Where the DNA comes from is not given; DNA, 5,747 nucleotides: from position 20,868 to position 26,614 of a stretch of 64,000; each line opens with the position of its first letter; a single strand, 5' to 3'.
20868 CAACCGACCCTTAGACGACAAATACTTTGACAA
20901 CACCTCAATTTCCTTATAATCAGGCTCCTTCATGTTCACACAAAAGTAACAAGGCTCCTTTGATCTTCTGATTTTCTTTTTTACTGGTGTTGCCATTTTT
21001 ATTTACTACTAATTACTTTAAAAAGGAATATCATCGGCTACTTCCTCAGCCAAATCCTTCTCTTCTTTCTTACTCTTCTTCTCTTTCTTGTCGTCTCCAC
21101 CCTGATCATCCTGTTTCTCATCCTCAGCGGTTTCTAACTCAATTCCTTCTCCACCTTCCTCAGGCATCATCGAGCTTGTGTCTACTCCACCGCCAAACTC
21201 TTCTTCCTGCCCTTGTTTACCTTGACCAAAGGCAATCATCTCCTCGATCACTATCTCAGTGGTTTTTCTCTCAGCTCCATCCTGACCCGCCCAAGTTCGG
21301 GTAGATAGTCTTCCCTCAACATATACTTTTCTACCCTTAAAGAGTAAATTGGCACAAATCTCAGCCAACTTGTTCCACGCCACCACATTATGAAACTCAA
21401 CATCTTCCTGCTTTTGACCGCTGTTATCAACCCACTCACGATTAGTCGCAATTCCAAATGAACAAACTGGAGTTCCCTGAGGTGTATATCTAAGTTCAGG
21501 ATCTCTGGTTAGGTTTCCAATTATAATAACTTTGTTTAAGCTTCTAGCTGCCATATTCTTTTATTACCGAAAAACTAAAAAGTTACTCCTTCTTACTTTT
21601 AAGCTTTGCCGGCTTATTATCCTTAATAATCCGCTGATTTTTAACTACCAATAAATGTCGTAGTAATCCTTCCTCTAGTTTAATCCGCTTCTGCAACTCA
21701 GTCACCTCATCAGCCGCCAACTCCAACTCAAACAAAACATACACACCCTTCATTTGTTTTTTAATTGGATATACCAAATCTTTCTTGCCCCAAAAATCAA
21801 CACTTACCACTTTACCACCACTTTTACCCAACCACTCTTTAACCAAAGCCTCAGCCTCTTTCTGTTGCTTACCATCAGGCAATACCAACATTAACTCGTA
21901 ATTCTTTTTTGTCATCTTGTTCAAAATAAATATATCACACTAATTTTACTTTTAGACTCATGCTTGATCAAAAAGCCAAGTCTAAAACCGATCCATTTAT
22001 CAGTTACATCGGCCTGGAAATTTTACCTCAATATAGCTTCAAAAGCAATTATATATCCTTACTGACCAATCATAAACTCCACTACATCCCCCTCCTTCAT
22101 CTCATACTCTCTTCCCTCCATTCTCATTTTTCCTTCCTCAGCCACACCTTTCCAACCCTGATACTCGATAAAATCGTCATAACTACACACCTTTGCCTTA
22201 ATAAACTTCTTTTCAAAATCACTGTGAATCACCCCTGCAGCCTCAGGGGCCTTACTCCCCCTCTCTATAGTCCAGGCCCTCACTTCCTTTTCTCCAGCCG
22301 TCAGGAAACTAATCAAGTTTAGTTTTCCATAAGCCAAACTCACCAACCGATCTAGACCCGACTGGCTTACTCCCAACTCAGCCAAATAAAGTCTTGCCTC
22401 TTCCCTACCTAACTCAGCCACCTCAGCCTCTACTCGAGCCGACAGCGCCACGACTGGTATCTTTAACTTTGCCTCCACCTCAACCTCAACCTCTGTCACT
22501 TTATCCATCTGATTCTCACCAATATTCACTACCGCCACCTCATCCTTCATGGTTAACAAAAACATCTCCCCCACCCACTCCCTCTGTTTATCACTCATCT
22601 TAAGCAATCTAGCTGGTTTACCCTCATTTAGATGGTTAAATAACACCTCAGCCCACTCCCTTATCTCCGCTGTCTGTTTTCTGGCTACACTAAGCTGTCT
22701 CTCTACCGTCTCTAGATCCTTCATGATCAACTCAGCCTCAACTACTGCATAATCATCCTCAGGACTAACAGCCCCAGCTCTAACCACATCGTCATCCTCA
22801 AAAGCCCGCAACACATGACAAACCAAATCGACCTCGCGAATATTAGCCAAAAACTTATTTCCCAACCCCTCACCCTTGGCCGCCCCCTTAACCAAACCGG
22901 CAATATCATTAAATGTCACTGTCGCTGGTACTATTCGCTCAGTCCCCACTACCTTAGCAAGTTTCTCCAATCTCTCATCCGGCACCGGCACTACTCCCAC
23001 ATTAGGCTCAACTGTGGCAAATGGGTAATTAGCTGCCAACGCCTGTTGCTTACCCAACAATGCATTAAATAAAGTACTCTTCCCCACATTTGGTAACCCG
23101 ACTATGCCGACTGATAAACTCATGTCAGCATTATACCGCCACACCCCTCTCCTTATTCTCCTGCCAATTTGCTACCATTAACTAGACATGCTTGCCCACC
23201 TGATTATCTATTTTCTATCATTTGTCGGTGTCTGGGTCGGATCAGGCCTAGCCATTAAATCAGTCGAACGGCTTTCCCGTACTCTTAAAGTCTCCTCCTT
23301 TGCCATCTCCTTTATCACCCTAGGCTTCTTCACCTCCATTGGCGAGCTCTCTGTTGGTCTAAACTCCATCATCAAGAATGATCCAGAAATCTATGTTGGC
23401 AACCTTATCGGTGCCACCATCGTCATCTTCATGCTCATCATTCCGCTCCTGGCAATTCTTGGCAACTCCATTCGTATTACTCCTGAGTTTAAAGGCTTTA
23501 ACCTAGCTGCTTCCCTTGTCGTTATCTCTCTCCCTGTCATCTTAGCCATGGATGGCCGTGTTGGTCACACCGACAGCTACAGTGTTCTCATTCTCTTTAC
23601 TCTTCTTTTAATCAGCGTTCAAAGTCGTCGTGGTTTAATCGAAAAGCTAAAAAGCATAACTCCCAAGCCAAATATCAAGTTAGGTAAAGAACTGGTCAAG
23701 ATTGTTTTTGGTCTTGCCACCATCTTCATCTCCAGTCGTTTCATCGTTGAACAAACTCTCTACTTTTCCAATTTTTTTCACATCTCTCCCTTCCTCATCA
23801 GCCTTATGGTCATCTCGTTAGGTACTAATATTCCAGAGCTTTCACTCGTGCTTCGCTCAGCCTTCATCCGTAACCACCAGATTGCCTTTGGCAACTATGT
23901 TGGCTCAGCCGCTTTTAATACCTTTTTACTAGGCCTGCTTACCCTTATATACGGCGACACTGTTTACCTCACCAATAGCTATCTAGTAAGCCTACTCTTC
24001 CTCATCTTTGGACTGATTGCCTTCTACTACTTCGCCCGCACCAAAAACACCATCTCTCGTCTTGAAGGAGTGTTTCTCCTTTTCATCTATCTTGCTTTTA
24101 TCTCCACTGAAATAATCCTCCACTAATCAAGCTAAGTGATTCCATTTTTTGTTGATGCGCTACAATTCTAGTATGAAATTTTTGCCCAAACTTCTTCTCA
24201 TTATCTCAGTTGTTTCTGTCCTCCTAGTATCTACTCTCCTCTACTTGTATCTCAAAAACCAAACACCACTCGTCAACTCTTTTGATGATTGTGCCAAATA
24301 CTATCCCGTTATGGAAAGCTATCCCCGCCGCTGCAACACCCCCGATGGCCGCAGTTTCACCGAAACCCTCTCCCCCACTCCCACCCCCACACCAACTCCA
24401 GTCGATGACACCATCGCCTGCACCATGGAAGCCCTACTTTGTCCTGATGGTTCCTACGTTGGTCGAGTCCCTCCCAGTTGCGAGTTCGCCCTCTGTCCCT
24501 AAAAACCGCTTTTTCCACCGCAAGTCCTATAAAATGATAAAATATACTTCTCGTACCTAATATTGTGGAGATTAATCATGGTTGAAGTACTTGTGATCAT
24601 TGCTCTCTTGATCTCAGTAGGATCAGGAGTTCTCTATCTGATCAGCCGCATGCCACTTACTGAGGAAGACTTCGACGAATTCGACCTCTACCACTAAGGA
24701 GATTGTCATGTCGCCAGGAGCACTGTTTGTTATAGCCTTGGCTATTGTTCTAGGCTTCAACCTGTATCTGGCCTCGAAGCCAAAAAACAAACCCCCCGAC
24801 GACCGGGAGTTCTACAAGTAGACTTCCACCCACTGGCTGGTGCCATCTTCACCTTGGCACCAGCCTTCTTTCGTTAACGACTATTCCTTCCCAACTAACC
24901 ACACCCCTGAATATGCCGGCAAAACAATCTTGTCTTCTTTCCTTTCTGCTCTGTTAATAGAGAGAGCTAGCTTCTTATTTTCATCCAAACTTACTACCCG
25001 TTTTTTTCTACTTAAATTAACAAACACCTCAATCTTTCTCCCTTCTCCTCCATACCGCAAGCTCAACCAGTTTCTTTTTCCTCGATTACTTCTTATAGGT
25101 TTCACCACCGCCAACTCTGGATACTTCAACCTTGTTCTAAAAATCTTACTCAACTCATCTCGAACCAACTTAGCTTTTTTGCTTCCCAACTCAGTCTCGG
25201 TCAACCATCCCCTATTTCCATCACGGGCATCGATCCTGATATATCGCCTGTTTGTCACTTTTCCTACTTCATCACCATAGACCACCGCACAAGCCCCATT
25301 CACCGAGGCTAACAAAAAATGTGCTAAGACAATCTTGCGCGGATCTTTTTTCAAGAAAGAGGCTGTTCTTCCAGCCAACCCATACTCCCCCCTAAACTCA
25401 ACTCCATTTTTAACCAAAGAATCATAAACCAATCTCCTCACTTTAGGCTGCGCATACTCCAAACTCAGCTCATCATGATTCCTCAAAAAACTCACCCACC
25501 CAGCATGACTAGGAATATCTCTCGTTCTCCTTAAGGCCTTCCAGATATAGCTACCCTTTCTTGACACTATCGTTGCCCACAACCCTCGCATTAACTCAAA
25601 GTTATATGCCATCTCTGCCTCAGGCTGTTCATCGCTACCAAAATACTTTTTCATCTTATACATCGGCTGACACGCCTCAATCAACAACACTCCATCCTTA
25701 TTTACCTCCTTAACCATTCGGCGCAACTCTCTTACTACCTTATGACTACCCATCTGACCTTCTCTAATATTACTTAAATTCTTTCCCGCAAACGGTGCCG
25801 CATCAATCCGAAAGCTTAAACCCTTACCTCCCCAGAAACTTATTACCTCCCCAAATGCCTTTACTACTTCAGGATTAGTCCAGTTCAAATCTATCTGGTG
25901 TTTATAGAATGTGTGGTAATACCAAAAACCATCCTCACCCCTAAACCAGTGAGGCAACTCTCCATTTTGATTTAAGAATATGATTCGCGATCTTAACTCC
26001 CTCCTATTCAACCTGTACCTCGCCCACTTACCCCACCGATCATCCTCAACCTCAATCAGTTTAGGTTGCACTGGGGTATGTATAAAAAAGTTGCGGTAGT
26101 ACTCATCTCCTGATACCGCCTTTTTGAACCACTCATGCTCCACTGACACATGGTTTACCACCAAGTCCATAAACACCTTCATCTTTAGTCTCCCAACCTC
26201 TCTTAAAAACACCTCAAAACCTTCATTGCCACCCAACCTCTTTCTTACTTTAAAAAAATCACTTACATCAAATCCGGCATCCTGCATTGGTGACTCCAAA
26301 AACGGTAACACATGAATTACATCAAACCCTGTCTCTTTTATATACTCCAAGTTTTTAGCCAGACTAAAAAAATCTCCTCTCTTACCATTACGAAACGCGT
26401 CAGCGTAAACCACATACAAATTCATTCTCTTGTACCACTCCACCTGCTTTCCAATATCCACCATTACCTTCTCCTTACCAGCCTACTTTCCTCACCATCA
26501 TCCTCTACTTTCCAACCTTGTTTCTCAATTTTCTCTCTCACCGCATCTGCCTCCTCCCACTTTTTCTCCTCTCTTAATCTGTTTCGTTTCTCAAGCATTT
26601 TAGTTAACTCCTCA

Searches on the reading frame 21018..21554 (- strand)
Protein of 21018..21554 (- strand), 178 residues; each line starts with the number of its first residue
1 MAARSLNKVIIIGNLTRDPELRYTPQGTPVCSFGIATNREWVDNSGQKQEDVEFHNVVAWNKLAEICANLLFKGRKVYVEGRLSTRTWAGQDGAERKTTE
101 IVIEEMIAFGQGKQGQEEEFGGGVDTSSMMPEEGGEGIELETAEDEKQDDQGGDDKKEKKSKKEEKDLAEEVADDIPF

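Call 56: search_protein_families(library=pfam, proteins=[window:21018-21554:-], max_evalue=0.001)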
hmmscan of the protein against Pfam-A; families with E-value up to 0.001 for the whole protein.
window:21018-21554:- (178 aa): 2 families
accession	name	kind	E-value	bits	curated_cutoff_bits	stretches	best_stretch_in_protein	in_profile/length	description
PF00436.31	SSB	-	8.9e-38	129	26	1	6-106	1-101/104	Single-strand binding protein family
PF22657.2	SSB_1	-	4.4e-05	24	27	1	7-86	1-78/91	Another single-strand binding protein family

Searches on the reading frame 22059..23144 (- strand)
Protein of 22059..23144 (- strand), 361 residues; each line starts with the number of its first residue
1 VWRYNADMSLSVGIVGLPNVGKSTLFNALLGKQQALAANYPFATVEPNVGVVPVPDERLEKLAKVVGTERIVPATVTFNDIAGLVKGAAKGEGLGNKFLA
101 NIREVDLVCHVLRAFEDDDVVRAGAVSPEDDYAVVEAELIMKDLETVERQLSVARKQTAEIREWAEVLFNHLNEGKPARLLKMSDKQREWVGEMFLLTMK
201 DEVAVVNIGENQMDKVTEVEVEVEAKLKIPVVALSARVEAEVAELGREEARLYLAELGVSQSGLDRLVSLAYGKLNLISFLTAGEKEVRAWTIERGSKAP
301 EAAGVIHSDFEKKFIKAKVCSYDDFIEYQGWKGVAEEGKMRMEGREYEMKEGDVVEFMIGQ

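Call 56: search_protein_families(library=pfam, proteins=[window:22059-23144:-], max_evalue=0.001)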
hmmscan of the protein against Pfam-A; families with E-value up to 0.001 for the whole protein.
window:22059-23144:- (361 aa): 4 families
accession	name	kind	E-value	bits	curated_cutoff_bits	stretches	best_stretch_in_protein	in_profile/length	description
PF06071.19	YchF-GTPase_C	-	1.3e-35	121.8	27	1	277-358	1-82/84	Protein of unknown function (DUF933)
PF01926.29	MMR_HSR1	-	1.2e-21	77.4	21.9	1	12-115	2-85/113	50S ribosome-binding GTPase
PF02421.24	FeoB_N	-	1.6e-10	41.2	27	1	12-56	3-46/156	Ferrous iron transport protein B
PF02824.27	TGS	-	0.00093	19.6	22.2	0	293-357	13-58/60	TGS domain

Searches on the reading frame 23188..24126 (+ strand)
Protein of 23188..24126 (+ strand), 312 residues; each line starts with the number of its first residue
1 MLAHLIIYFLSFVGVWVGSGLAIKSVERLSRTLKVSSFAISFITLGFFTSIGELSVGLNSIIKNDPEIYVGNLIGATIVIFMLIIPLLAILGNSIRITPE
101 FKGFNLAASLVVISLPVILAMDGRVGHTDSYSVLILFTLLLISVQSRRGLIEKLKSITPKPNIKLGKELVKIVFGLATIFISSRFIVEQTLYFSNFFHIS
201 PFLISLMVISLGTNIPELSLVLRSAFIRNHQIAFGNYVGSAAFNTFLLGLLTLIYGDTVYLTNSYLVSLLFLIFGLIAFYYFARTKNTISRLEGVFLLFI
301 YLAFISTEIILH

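Call 56: search_protein_families(library=pfam, proteins=[window:23188-24126:+], max_evalue=0.001)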
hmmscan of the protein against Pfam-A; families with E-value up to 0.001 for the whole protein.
window:23188-24126:+ (312 aa): 1 family
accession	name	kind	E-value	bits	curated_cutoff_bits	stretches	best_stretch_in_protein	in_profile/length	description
PF01699.29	Na_Ca_ex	-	1.1e-32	113.5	24.9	2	171-306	5-147/151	Sodium/calcium exchanger protein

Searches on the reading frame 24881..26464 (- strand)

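Call 56: search_protein_families(library=pfam, proteins=[window:24881-26464:-], max_evalue=0.001)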
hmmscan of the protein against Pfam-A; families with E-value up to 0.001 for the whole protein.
window:24881-26464:- (527 aa): 1 family
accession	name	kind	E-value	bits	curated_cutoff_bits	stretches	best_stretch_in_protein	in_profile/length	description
PF00128.31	Alpha-amylase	-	1.4e-48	166.7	22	1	19-332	2-316/446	Alpha amylase, catalytic domain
